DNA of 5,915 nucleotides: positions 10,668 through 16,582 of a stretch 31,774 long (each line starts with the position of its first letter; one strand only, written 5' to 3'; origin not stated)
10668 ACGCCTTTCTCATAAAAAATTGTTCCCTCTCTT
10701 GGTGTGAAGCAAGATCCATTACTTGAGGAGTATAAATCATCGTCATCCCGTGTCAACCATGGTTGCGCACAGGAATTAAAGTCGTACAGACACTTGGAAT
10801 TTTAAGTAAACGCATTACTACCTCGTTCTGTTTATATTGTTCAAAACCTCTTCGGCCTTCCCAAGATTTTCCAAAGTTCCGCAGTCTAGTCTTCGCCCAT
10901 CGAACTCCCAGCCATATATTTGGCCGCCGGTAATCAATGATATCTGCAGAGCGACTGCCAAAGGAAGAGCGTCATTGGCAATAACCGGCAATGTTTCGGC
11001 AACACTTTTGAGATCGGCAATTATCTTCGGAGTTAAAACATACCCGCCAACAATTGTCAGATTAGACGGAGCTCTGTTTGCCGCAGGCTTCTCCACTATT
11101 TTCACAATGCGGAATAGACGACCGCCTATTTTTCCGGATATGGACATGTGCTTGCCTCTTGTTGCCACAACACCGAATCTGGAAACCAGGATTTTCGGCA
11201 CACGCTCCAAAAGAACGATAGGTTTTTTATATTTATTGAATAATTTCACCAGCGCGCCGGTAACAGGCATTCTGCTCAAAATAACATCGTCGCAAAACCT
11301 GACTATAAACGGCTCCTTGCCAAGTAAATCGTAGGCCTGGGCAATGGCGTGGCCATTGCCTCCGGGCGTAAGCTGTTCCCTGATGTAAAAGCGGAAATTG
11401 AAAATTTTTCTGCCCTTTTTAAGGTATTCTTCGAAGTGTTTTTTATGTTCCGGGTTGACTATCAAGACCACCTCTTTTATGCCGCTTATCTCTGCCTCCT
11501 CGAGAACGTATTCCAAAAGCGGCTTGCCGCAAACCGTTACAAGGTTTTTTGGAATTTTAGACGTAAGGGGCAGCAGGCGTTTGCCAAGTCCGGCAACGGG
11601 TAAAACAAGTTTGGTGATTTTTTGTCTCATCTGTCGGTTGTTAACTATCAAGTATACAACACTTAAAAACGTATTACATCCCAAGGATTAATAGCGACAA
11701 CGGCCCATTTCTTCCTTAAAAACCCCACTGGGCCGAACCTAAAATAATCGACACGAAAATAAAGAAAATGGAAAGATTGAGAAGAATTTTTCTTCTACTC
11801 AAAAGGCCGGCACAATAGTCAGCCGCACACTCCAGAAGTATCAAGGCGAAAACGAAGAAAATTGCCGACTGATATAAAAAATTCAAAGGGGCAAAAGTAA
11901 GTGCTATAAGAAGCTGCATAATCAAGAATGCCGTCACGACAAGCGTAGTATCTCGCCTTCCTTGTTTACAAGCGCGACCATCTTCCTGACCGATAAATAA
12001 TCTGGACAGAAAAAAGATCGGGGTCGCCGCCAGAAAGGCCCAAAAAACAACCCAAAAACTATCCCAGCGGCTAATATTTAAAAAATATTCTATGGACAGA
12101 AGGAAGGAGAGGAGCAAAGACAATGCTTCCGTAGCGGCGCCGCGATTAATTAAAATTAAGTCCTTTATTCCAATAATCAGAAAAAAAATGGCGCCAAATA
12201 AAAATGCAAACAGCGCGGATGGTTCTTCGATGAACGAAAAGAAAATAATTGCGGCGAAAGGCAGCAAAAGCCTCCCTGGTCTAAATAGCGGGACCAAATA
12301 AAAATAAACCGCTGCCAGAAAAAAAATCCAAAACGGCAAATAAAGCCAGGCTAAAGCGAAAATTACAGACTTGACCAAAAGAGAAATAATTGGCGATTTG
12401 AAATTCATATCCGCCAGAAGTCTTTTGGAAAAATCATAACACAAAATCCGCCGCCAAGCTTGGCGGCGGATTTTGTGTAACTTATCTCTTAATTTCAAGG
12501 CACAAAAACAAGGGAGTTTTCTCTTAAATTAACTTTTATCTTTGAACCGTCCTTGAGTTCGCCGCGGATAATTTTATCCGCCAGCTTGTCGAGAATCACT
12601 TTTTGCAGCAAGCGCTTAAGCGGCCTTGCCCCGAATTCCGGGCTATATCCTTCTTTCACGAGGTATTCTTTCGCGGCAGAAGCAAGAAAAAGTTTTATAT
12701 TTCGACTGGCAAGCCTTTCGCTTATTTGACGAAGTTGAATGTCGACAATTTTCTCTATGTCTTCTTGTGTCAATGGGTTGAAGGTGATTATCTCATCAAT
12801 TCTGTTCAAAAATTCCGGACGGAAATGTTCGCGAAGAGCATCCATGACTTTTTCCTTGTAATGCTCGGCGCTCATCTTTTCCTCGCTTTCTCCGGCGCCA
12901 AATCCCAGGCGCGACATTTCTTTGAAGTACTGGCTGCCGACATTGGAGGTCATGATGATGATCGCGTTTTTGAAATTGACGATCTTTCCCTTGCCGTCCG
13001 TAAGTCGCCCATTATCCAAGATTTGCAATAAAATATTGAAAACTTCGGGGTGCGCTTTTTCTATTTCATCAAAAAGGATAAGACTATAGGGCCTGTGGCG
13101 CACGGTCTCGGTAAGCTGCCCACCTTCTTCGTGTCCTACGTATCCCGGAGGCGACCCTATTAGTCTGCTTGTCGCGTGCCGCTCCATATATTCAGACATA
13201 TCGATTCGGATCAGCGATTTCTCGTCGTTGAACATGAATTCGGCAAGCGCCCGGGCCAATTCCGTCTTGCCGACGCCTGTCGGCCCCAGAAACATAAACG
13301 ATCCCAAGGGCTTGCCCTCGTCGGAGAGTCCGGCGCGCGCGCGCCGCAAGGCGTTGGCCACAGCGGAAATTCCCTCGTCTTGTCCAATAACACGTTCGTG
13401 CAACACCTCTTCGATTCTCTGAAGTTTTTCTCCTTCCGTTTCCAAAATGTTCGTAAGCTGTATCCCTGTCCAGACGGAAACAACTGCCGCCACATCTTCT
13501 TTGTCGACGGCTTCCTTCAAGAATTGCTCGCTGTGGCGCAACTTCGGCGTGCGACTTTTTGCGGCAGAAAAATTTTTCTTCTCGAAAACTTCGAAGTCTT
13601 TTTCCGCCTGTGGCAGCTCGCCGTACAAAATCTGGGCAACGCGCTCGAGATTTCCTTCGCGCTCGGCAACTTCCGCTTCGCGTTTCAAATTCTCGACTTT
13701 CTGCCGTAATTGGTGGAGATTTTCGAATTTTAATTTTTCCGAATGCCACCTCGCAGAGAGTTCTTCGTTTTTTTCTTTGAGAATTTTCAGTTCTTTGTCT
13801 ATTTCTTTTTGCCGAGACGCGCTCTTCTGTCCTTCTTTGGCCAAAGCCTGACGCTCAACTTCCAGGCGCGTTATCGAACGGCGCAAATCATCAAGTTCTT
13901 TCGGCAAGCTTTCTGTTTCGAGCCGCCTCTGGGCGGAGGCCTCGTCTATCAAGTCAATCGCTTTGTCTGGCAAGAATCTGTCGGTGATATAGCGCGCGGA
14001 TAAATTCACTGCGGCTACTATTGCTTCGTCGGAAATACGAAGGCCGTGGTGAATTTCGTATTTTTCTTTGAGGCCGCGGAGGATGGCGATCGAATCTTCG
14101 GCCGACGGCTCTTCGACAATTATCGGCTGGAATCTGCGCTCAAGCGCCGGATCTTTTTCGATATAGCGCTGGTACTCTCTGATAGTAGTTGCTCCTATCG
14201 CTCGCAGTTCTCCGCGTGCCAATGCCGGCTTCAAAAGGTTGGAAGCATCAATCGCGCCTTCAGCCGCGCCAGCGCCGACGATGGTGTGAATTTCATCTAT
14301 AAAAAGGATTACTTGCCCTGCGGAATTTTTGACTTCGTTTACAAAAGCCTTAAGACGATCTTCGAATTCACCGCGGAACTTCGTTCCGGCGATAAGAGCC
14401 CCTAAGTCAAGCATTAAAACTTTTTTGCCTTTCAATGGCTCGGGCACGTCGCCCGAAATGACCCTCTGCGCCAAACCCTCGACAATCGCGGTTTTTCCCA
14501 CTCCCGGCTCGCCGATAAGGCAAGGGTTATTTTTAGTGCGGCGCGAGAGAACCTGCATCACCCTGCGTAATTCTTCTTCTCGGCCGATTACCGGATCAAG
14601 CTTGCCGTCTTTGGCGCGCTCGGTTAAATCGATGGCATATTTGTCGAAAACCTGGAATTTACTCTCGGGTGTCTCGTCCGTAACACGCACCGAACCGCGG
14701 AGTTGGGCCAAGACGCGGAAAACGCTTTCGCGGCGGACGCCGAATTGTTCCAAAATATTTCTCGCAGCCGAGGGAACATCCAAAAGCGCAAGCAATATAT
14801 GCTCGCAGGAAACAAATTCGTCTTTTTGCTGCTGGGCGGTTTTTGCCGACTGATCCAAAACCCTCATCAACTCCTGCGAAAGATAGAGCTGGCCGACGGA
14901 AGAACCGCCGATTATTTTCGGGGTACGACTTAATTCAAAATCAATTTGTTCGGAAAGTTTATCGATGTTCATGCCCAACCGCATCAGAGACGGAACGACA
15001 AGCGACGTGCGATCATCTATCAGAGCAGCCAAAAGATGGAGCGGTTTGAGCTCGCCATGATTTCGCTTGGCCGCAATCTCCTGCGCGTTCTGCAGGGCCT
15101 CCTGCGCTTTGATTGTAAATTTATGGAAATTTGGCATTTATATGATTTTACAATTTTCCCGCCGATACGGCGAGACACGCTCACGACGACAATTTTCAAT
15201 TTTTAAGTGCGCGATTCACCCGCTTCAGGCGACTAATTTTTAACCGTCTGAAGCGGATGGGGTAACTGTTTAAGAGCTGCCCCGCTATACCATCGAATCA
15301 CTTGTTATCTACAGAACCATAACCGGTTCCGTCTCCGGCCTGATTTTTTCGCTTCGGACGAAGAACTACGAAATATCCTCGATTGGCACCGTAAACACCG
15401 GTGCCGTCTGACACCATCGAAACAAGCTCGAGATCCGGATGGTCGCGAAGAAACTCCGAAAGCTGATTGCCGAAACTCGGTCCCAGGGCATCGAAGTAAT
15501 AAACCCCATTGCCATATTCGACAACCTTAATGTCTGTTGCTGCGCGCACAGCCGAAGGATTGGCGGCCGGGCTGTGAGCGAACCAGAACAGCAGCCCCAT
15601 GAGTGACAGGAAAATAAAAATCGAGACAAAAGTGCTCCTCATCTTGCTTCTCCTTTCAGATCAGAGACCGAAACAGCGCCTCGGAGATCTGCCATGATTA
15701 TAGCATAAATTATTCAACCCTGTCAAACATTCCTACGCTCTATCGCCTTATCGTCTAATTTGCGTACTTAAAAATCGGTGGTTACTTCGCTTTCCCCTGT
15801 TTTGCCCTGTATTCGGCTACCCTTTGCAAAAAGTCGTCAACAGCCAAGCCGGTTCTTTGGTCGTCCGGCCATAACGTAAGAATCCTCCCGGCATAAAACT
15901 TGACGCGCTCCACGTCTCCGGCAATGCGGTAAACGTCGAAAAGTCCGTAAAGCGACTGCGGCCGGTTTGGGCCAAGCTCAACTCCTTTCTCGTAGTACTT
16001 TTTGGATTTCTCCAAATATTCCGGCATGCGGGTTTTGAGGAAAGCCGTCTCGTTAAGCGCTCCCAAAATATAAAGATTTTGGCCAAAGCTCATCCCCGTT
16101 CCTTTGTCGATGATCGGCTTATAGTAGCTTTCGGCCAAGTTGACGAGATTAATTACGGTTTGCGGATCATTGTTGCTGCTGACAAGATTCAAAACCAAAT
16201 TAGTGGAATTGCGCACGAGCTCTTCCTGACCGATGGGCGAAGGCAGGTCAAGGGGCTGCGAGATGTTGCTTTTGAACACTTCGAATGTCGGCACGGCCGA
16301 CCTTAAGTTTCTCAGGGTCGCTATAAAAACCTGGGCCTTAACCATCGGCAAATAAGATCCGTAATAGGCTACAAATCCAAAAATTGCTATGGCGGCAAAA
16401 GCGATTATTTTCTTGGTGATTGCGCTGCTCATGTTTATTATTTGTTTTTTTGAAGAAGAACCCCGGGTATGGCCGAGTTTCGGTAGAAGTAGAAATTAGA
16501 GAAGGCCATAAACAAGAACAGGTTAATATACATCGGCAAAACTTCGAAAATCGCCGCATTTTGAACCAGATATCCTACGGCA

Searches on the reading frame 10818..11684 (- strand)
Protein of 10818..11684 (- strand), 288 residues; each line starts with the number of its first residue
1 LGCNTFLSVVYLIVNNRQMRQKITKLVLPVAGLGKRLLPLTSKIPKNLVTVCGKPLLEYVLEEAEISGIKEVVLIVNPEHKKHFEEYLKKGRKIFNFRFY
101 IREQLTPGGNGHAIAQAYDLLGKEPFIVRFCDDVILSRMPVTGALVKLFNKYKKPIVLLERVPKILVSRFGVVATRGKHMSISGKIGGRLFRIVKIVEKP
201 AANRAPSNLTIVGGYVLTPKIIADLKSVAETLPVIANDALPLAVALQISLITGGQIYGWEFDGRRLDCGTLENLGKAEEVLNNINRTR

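Call 6: search_protein_families(library=pfam, proteins=[window:10818-11684:-], max_evalue=0.01)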
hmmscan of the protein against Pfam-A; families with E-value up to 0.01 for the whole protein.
window:10818-11684:- (288 aa): 3 families
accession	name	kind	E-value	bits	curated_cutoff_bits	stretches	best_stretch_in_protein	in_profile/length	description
PF00483.29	NTP_transferase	-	1.6e-27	97.1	21.2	1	30-230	6-193/245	Nucleotidyl transferase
PF12804.13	NTP_transf_3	-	3.4e-06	27.8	27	1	30-156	5-118/160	MobA-like NTP transferase domain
PF01128.25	IspD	-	5.8e-05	23.4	27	1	26-90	3-65/221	2-C-methyl-D-erythritol 4-phosphate cytidylyltransferase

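Call 7: search_protein_families(library=ncbifam, proteins=[window:10818-11684:-], max_evalue=0.01)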
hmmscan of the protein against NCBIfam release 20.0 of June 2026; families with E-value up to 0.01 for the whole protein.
window:10818-11684:- (288 aa): 33 families (the best 25 are shown)
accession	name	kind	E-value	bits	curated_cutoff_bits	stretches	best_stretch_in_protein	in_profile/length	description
TIGR01099.1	galU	equivalog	9.6e-47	159.7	326.8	2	82-273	78-257/261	UTP--glucose-1-phosphate uridylyltransferase GalU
NF009928.0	PRK13389.1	equivalog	1.9e-30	106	548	2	108-270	113-268/302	UTP--glucose-1-phosphate uridylyltransferase GalU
TIGR01208.1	rmlA_long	equivalog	1.5e-28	99.7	320.25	1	26-284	2-238/353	glucose-1-phosphate thymidylyltransferase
TIGR03992.1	Arch_glmU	subfamily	2.7e-24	85.8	292.1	1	27-229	4-180/393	bifunctional sugar-1-phosphate nucleotidylyltransferase/acetyltransferase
NF007516.0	PRK10122.1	equivalog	1.8e-22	79.8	534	2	25-78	5-58/297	UTP--glucose-1-phosphate uridylyltransferase GalF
TIGR01105.1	galF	equivalog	3.1e-21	75.8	659.2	2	25-78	5-58/297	GalU regulator GalF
NF041313.1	UDPGP_AglF_Halo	equivalog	7.6e-20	71.4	400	1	27-280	4-233/234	UTP--glucose-1-phosphate uridylyltransferase AglF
NF045761.1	NAMPUrTaseMurU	equivalog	7e-18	65.3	250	1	30-132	7-107/226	N-acetylmuramate alpha-1-phosphate uridylyltransferase MurU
NF052502.1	man1P_GTase_Rv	exception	9.5e-12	44.4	440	1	27-178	4-149/352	mannose-1-phosphate guanylyltransferase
TIGR01207.1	rmlA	equivalog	2.3e-11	43.3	360.65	1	30-180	6-152/286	glucose-1-phosphate thymidylyltransferase RfbA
NF041173.1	Sug_nt_acttase_Thmprot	equivalog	9.4e-11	41.3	600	1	25-227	2-178/405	bifunctional sugar-1-phosphate nucleotidylyltransferase/acetyltransferase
NF045697.1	MurNAcPUrMurU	equivalog_domain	2.3e-10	40.3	370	1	30-159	4-132/229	N-acetylmuramate alpha-1-phosphate uridylyltransferase MurU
NF049965.1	GlMnHpPGnyltfHddC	equivalog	2.8e-10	40.2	300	1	29-129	6-103/221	D-glycero-D-manno-heptose 1-phosphate guanosyltransferase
NF041135.1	IPPtranDIPPsyn_Thcocales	equivalog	5.1e-10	38.9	580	1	27-134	4-103/419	bifunctional L-myo-inositol-1-phosphate cytidylyltransferase/CDP-L-myo-inositol myo-inositolphosphotransferase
TIGR01173.1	glmU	equivalog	9.1e-10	37.9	366.85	1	27-136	4-104/452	bifunctional UDP-N-acetylglucosamine diphosphorylase/glucosamine-1-phosphate N-acetyltransferase GlmU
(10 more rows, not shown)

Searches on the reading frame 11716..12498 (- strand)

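Call 6: search_protein_families(library=pfam, proteins=[window:11716-12498:-], max_evalue=0.01)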
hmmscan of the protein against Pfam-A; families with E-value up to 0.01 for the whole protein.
window:11716-12498:- (260 aa): 0 families

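Call 7: search_protein_families(library=ncbifam, proteins=[window:11716-12498:-], max_evalue=0.01)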
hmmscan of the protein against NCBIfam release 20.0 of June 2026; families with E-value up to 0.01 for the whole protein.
window:11716-12498:- (260 aa): 0 families

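Call 91: search_protein_families(library=pfam, proteins=[window:11716-12498:-], max_evalue=5)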
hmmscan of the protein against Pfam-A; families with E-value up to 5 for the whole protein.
window:11716-12498:- (260 aa): 1 family
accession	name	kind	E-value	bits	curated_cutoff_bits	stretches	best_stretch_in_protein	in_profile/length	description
PF24285.1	DUF7473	-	0.024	15.4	27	0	20-52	77-109/114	Family of unknown function (DUF7473)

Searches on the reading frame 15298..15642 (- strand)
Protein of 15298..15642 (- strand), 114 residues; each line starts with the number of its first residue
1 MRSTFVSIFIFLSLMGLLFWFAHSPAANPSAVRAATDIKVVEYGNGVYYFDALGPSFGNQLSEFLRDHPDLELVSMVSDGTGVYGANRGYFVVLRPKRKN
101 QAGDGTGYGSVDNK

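Call 91: search_protein_families(library=pfam, proteins=[window:15298-15642:-], max_evalue=5)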
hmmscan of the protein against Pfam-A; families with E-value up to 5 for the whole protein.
window:15298-15642:- (114 aa): 1 family
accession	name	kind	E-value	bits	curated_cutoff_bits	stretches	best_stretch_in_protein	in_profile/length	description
PF22208.1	Cas_Csm6_CARF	-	0.23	11.6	27.5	1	45-83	10-48/106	Cas_Csm6 CARF domain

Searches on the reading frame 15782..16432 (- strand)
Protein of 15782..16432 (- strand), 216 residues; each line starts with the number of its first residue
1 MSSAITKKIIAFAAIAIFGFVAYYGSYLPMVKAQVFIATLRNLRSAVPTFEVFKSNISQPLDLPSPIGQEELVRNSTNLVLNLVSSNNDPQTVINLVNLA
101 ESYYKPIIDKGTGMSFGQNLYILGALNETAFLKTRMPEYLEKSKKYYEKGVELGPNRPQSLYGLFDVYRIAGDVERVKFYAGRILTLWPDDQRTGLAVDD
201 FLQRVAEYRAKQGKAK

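Call 7: search_protein_families(library=ncbifam, proteins=[window:15782-16432:-], max_evalue=0.01)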
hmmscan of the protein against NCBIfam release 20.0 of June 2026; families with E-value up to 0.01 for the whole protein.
window:15782-16432:- (216 aa): 0 families

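Call 49: search_protein_families(library=pfam, proteins=[window:15782-16432:-], max_evalue=0.001)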
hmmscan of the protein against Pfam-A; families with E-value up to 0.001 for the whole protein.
window:15782-16432:- (216 aa): 0 families

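Call 91: search_protein_families(library=pfam, proteins=[window:15782-16432:-], max_evalue=5)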
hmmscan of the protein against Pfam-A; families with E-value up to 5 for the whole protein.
window:15782-16432:- (216 aa): 3 families
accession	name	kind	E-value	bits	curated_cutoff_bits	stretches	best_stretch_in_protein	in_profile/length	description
PF14027.11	Questin_oxidase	-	0.03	14.4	27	1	92-150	91-150/340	Questin oxidase-like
PF13431.12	TPR_17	-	0.035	14.8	24.4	1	146-175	1-30/34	Tetratricopeptide repeat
PF13428.12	TPR_14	-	0.21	12.8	23.5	0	159-193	2-36/44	Tetratricopeptide repeat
